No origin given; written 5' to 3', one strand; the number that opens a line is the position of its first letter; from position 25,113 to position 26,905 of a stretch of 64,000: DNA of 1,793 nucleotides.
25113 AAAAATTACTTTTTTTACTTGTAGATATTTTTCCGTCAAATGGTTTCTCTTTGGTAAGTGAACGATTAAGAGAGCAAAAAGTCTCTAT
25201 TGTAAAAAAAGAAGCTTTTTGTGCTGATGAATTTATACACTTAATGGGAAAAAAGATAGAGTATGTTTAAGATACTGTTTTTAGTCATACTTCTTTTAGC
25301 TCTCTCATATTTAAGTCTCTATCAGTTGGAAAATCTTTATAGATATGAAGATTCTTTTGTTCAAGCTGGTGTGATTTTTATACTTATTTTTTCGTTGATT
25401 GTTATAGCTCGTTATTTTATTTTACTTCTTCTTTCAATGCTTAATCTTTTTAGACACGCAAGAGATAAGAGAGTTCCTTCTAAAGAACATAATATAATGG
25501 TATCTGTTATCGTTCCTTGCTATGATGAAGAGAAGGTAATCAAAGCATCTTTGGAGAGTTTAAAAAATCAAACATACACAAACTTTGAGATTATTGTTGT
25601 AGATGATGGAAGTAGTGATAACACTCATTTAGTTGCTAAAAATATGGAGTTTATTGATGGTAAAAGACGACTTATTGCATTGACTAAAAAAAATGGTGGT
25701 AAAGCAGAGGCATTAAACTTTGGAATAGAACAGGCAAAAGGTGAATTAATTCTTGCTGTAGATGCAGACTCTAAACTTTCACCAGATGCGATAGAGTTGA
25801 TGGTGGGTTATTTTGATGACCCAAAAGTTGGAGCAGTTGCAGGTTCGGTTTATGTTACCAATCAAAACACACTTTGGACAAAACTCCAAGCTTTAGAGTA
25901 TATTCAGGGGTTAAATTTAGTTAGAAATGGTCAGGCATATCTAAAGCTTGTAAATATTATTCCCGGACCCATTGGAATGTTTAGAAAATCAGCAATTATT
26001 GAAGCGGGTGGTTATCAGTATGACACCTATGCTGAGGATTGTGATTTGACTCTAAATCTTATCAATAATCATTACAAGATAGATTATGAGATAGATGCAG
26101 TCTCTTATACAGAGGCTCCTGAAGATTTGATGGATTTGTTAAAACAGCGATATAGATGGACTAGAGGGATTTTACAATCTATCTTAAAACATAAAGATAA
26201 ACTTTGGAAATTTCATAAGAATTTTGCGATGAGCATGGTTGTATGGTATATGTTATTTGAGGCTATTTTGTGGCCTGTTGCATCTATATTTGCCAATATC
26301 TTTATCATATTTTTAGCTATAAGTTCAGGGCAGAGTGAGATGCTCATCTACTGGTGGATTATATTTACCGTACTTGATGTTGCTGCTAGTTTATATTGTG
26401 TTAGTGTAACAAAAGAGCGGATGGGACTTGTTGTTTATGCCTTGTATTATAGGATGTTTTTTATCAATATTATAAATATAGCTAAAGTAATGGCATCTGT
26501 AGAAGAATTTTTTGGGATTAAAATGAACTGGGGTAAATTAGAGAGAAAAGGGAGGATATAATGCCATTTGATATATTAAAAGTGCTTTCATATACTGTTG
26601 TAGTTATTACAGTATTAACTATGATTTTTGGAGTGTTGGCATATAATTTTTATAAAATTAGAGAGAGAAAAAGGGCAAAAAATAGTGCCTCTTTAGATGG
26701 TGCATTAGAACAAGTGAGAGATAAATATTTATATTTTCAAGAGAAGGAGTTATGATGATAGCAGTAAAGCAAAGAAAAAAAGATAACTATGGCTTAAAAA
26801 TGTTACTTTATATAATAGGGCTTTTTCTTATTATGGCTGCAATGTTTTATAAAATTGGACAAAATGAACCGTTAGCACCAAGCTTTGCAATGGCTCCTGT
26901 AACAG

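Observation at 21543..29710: Six-gene, translationally coupled synthase-dependent exopolysaccharide operon mixing Pga-, Bcs- and Bacillus Yda-like parts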

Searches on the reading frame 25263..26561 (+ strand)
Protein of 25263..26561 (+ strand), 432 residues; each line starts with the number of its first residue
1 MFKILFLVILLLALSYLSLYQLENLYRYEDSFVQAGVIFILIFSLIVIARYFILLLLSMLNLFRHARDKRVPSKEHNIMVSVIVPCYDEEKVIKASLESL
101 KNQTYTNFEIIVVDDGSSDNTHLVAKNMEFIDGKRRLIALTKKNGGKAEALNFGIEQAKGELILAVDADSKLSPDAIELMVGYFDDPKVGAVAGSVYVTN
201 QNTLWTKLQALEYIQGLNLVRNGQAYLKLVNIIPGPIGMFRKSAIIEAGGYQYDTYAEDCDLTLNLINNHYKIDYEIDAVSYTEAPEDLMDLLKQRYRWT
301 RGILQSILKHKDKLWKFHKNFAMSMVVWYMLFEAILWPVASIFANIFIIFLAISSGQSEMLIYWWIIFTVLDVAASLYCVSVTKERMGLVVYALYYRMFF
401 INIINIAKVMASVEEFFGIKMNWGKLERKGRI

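Call 3: search_protein_families(library=pfam, proteins=[window:25263-26561:+], max_evalue=1)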
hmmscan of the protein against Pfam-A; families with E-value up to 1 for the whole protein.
window:25263-26561:+ (432 aa): 9 families
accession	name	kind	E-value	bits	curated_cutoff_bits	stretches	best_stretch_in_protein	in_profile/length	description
PF00535.33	Glycos_transf_2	-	2.5e-38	132.1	23.3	1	81-245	1-164/168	Glycosyl transferase family 2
PF13641.12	Glyco_tranf_2_3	-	1.2e-28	101.2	27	1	80-302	3-230/230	Glycosyltransferase like family 2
PF13632.12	Glyco_trans_2_3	-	1.8e-24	87.1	27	1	163-366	2-187/198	Glycosyl transferase family group 2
PF03142.21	Chitin_synth_2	-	4.9e-17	62.2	27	2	154-249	196-293/527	Chitin synthase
PF13506.12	Glyco_transf_21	-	4.6e-14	52.7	21.7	1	147-301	18-174/174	Glycosyl transferase family 21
PF10111.15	Glyco_tranf_2_2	-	8.6e-12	45.5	27.3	1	81-273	1-206/276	Glycosyltransferase like family 2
PF07219.19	HemY_N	-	0.033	14.7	31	1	26-74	10-58/107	HemY protein N-terminus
PF22425.1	ORF126-like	-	0.096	13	27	1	141-197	24-80/116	Hypothetical protein ORF126-like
PF23117.1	DpnD_N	-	0.14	12.9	27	1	86-144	9-63/93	DpnD N-terminal domain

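Call 4: search_protein_families(library=ncbifam, proteins=[window:25263-26561:+], max_evalue=1)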
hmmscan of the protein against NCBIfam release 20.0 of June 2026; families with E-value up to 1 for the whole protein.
window:25263-26561:+ (432 aa): 38 families (the best 25 are shown)
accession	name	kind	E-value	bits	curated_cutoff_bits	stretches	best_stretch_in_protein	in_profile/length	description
TIGR03937.1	PgaC_IcaA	equivalog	1.5e-59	202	422.3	1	43-404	8-366/407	poly-beta-1,6-N-acetyl-D-glucosamine synthase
TIGR04242.1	nodulat_NodC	equivalog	7.3e-39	133.8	550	1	66-404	36-373/395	chitooligosaccharide synthase NodC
TIGR03111.1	glyc2_xrt_Gpos1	hypoth_equivalog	2.8e-33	115.4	363.95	1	37-380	7-370/439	TIGR03111 family XrtG-associated glycosyltransferase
NF041875.1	EPS_EpsD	equivalog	4.4e-25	88.8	370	1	80-343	1-269/325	exopolysaccharide biosynthesis glycosyltransferase EpsD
TIGR03965.1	mycofact_glyco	equivalog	1.2e-24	87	280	1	74-325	70-322/467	mycofactocin biosynthesis glycosyltransferase MftF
NF053846.1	glyco_with_XrtP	equivalog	1.4e-24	86.6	520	2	39-205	4-181/440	XrtP-associated glycosyltransferase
NF047683.1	TeichurnBiosyTuaG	equivalog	1.6e-20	73.8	400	1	77-185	5-112/252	teichuronic acid biosynthesis protein TuaG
TIGR04283.1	glyco_like_mftF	equivalog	9.5e-20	71.1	182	1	80-268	1-171/221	TIGR04283 family arsenosugar biosynthesis glycosyltransferase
NF007482.0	PRK10073.1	equivalog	1.3e-19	70.4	423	1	76-181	4-107/334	glycosyltransferase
NF038299.1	EPS_HpsN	equivalog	1.1e-18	67.2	425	1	79-200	2-123/317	hormogonium polysaccharide biosynthesis glycosyltransferase HpsN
TIGR03030.1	CelA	equivalog_domain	2.5e-17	62.2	699.1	1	31-316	79-389/714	UDP-forming cellulose synthase catalytic subunit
NF050050.1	ProtGlycPglI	equivalog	2.2e-15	56.9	500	1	79-208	3-131/306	GalNAc(5)-diNAcBac-PP-undecaprenol beta-1,3-glucosyltransferase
NF053739.1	GlytfEpsEBac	equivalog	5e-15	55.2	450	1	80-272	3-191/265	glycosyltransferase EpsE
NF045692.1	OglycostaseCruG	equivalog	2.3e-13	49.9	600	1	46-179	6-147/386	2'-O-glycosyltransferase CruG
TIGR03469.1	HpnB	hypoth_equivalog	2.8e-13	49.7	379.25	1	53-195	13-171/386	hopene-associated glycosyltransferase HpnB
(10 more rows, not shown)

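Call 6: search_dna_similar(query=window:25263-26561:+, collection=plasmids, mode=protein, max_rows=15)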
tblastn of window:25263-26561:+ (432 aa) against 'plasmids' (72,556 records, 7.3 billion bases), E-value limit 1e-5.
Records with a match: 2056; places in all: 2725; records where one place covers at least 80% of the query: 35.
Best place of each record, by identity: <60% 2056.
By first word of the organism name: Rhizobium 274; Sinorhizobium 157; Bacillus 148; Escherichia 141; Ralstonia 130; Enterococcus 90; Pantoea 82; Lactiplantibacillus 76; Klebsiella 70; Priestia 43; and 220 more.
By predicted mobility (MOB-suite, as given by PLSDB): non-mobilizable 957; mobilizable 551; conjugative 548.
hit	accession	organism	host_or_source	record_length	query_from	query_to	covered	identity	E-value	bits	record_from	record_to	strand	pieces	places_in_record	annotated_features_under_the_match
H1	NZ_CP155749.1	Sphingomonas parapaucimobilis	Chinese cabbage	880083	63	432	86%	36.3%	6e-58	212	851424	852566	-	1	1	glycosyltransferase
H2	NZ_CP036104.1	Bacillus mycoides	cell culture,soil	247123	64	432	85%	35.3%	1e-63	229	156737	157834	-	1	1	glycosyltransferase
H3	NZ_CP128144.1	Bacillus mycoides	bacterial isolate,field soil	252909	64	432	85%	35.3%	1e-63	229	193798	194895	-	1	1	glycosyltransferase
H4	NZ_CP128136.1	Bacillus mycoides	bacterial isolate,field soil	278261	64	432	85%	35.3%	1e-63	229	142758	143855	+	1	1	glycosyltransferase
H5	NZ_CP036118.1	Bacillus mycoides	cell culture,soil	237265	64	432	85%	35.3%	1e-63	229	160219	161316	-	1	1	glycosyltransferase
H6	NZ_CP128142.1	Bacillus mycoides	bacterial isolate,field soil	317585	64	432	85%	35.3%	2e-63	228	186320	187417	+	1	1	glycosyltransferase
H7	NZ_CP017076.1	Novosphingobium resinovorum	single cell,soil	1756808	65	432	85%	35.0%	8e-61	221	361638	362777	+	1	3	none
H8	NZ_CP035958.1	Bacillus mycoides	cell culture,soil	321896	64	432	85%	34.9%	1e-63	229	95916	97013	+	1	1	glycosyltransferase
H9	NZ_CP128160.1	Bacillus sp. DX3.1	bacterial isolate,field soil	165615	64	432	85%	35.1%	1e-51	230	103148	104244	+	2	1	none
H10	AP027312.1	Sphingobium sp. TomMM7A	-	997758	67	432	85%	35.1%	3e-59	216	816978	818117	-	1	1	glycosyl transferase family 2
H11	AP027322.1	Sphingobium sp. TomTYG43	-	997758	67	432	85%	35.1%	3e-59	216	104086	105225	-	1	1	glycosyl transferase family 2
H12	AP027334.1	Sphingobium sp. TomTYG71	-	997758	67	432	85%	35.1%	3e-59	216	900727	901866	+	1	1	glycosyl transferase family 2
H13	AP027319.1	Sphingobium sp. TomTYG42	-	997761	67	432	85%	35.1%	3e-59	216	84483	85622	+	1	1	glycosyl transferase family 2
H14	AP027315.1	Sphingobium sp. TomMM15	-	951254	67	432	85%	35.1%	1e-58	214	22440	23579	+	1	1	glycosyl transferase family 2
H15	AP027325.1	Sphingobium sp. TomTYG46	-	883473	67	432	85%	35.1%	5e-58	213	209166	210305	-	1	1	glycosyl transferase family 2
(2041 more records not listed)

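Call 21: search_solved_structures(query=window:25263-26558:+, max_evalue=0.001, show_alignments=2)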
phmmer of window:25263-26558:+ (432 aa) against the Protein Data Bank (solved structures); distinct sequences matched with E-value up to 0.001: 45.
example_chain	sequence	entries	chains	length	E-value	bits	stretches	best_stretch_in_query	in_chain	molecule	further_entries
2z87_A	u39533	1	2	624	8.5e-21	77.4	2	75-202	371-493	Chondroitin synthase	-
2z86_A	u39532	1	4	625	8.6e-21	77.4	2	75-202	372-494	Chondroitin synthase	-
5hea_A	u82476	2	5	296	1.8e-16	63.1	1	78-172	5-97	Putative glycosyltransferase (GalT1)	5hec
7sp7_A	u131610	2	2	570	4.1e-16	61.9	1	127-410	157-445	Hyaluronan synthase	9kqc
8snc_A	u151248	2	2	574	4.2e-16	61.9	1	127-410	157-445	Hyaluronan synthase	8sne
7sp6_A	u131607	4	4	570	2.1e-15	59.6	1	127-410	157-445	Hyaluronan synthase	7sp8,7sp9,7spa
8snd_A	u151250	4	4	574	2.1e-15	59.6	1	127-410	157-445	Hyaluronan synthase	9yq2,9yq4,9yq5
5ej1_A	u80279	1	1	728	3.6e-14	55.6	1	41-349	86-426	Putative cellulose synthase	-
4hg6_A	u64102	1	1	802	4.8e-14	55.1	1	41-349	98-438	Cellulose Synthase Subunit A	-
4p00_A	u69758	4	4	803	4.8e-14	55.1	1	41-349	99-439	Cellulose Synthase A subunit | Cellulose Synthase subunit A | Putative cellulose synthase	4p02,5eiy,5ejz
8smm_A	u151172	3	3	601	1.9e-13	53.2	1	132-398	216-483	Hyaluronan synthase 1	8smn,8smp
6yv7_A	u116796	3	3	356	4.5e-13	51.9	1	72-273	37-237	Glycosyl transferase, family 2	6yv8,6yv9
6yv7_B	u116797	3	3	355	4.6e-13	51.9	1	72-273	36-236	Glycosyl transferase, family 2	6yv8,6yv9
6p61_A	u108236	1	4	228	5.5e-13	51.7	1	79-201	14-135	Glycosyltransferase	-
8vh7_A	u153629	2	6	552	1.9e-12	49.9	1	75-182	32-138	Heparosan synthase B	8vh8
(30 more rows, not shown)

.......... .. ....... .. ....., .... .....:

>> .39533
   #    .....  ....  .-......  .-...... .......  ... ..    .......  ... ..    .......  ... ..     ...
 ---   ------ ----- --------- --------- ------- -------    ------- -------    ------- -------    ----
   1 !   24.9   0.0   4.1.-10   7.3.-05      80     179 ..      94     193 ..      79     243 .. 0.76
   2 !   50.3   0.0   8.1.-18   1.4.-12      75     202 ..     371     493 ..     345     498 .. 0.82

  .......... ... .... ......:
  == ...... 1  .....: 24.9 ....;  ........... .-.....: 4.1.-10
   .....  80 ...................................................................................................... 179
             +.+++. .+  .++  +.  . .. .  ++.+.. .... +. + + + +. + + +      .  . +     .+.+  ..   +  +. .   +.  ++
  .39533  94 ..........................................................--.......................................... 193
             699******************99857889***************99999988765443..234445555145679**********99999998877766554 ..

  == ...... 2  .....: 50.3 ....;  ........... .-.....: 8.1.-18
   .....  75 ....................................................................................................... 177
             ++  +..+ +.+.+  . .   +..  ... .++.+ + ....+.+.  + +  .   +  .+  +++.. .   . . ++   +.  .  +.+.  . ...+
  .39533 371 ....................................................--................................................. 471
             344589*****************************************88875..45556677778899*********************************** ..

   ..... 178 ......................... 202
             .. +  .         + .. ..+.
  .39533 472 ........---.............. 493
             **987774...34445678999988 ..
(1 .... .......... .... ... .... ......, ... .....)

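Call 42: get_annotated_region(hit=H2, flank=7000)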
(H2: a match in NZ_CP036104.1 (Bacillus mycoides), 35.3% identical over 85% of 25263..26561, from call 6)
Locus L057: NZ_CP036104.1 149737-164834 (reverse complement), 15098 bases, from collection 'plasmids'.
description: Bacillus mycoides strain JAS391 plasmid unnamed3
organism: Bacillus mycoides (NCBI taxid 1405)
taxonomy: Bacteria; Bacillota; Bacilli; Bacillales; Bacillaceae; Bacillus; Bacillus mycoides
host: -; source: cell culture,soil; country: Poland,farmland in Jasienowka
typing (MOB-suite, as given by PLSDB): conjugative; relaxase MOBP; mating-pair formation MPF_T
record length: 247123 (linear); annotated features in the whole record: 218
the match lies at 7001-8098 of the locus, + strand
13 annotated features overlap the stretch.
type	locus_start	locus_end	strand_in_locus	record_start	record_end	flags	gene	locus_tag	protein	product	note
CDS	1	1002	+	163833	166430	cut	adhE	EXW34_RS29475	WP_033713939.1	bifunctional acetaldehyde-CoA/alcohol dehydrogenase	GO:0006066 - alcohol metabolic process [Evidence IEA]; GO:0015976 - carbon utilization [Evidence IEA]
CDS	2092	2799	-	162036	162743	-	-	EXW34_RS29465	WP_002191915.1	IS6 family transposase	-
CDS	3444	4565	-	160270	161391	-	tnpB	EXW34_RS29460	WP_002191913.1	IS200/IS605 family element RNA-guided endonuclease TnpB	-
CDS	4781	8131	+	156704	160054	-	-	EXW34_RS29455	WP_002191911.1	glycosyltransferase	-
CDS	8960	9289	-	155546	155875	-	-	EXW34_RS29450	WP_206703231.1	hypothetical protein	-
CDS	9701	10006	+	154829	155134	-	-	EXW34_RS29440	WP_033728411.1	DUF6442 family protein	-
CDS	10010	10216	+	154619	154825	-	-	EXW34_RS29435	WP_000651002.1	helix-turn-helix transcriptional regulator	-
CDS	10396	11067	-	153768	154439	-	-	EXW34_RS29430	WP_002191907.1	hypothetical protein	-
CDS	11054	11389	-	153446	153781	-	-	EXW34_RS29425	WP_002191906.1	PadR family transcriptional regulator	-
CDS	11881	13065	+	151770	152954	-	-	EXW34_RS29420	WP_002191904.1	biotin/lipoyl-binding protein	-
CDS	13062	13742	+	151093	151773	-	-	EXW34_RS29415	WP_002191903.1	ABC transporter ATP-binding protein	-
CDS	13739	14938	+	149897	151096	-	-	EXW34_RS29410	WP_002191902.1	ABC transporter permease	-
CDS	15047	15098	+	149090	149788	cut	-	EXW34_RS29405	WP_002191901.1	Yip1 family protein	GO:0006888 - endoplasmic reticulum to Golgi vesicle-mediated transport [Evidence IEA]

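Call 43: get_annotated_region(hit=H1, flank=7000)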
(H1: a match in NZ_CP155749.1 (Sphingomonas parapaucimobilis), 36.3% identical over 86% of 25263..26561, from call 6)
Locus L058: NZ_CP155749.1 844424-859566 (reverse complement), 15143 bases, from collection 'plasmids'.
description: Sphingomonas parapaucimobilis strain YK209 plasmid unnamed1, complete sequence
organism: Sphingomonas parapaucimobilis (NCBI taxid 28213)
taxonomy: Bacteria; Pseudomonadota; Alphaproteobacteria; Sphingomonadales; Sphingomonadaceae; Sphingomonas; Sphingomonas parapaucimobilis
host: -; source: Chinese cabbage; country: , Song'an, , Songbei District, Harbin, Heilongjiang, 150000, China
typing (MOB-suite, as given by PLSDB): non-mobilizable
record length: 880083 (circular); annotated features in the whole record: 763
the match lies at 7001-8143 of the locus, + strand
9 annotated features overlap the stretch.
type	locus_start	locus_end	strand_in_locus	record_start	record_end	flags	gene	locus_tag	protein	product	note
CDS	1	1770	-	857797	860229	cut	-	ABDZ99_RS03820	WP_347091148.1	TonB-dependent receptor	-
CDS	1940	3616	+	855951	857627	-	-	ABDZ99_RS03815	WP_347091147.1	alkaline phosphatase D family protein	-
CDS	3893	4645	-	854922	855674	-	-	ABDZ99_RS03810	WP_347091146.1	AcvB/VirJ family lysyl-phosphatidylglycerol hydrolase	-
CDS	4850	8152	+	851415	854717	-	-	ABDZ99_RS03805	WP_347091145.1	glycosyltransferase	-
CDS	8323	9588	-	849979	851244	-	-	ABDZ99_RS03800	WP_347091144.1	HAMP domain-containing sensor histidine kinase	GO:0007165 - signal transduction [Evidence IEA]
CDS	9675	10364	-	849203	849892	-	-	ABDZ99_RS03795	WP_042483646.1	response regulator transcription factor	GO:0000160 - phosphorelay signal transduction system [Evidence IEA]; GO:0006355 - regulation of DNA-templated ...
CDS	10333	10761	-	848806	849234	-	-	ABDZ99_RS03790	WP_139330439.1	hypothetical protein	-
CDS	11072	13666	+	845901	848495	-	mprF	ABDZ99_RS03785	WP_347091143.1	bifunctional lysylphosphatidylglycerol flippase/synthetase MprF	-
CDS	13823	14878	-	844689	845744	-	-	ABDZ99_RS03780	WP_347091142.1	N(4)-(beta-N-acetylglucosaminyl)-L-asparaginase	-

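Call 52: search_protein_families(library=pfam, proteins=[L057:4781-8131:+], max_evalue=0.01)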
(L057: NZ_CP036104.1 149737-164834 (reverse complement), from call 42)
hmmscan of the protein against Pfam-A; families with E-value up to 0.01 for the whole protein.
L057:4781-8131:+ (1116 aa): 9 families
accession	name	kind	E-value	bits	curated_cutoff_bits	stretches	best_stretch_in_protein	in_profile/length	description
PF00535.33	Glycos_transf_2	-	4.3e-37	128.1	23.3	1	758-912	1-157/168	Glycosyl transferase family 2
PF01522.26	Polysacc_deac_1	-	1.9e-36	125.2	23.1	1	479-582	3-105/124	Polysaccharide deacetylase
PF13641.12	Glyco_tranf_2_3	-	1.4e-34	120.5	27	1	755-977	2-230/230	Glycosyltransferase like family 2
PF00704.34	Glyco_hydro_18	-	2.3e-24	87.1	29.6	1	110-399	2-316/317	Glycosyl hydrolases family 18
PF13632.12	Glyco_trans_2_3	-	8.7e-24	84.9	27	1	837-1045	1-190/198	Glycosyl transferase family group 2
PF10111.15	Glyco_tranf_2_2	-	1.2e-09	38.5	27.3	1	758-857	1-104/276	Glycosyltransferase like family 2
PF13506.12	Glyco_transf_21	-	1.6e-09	37.9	21.7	1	822-975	18-173/174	Glycosyl transferase family 21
PF03142.21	Chitin_synth_2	-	1.9e-09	37.1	27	1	828-919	195-288/527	Chitin synthase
PF03644.19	Glyco_hydro_85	-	0.0016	18.5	22.2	1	154-245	41-132/302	Glycosyl hydrolase family 85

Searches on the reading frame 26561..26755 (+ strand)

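Call 3: search_protein_families(library=pfam, proteins=[window:26561-26755:+], max_evalue=1)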
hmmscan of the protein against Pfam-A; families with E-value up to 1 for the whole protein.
window:26561-26755:+ (64 aa): 7 families
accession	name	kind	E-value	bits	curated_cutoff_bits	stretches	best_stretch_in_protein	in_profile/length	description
PF02532.19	PsbI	-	0.034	14.5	27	1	5-27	3-25/36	Photosystem II reaction centre I protein (PSII 4.8 kDa protein)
PF15883.10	DUF4736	-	0.045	13.9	27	1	6-59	31-84/186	Domain of unknown function (DUF4736)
PF00520.37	Ion_trans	-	0.063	12.9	25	1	5-34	125-156/241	Ion transport protein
PF16644.10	NEXCaM_BD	-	0.15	12.8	26.7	1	23-46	28-51/109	Regulatory region of Na+/H+ exchanger NHE binds to calmodulin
PF17968.6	Tlr3_TMD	-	0.16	12.7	25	1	2-30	4-28/33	Toll-like receptor 3 trans-membrane domain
PF05569.17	Peptidase_M56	-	0.16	11.6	31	1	4-53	97-148/296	BlaR1 peptidase M56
PF17061.10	PARM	-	0.25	11.8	35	1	11-34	248-269/296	PARM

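Call 4: search_protein_families(library=ncbifam, proteins=[window:26561-26755:+], max_evalue=1)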
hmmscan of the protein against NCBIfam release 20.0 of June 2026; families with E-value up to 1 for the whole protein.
window:26561-26755:+ (64 aa): 7 families
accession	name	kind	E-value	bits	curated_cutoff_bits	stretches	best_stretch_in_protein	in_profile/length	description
NF046005.2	near_gluc_PtsG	equivalog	0.014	15.6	45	1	6-50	7-48/85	MPN207a family PTS transporter accessory protein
TIGR02866.1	CoxB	equivalog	0.035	13.7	147.7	1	10-43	15-48/202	cytochrome c oxidase subunit II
NF033560.1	merT_RC607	exception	0.048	14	130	1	11-44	45-75/97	mercuric transport protein MerT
TIGR01194.1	cyc_pep_trnsptr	subfamily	0.073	11.6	286.2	1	6-52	146-192/554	cyclic peptide export ABC transporter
NF010226.0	PRK13682.1-1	equivalog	0.092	12.8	59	1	4-26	29-51/53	hypothetical protein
NF050118.1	aa3_CtaJ_Mycob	equivalog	0.22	11.9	43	1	5-37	2-28/80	aa3-type cytochrome oxidase subunit CtaJ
NF002735.0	PRK02655.1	equivalog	0.27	11.3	73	1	6-27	4-25/38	photosystem II reaction center protein I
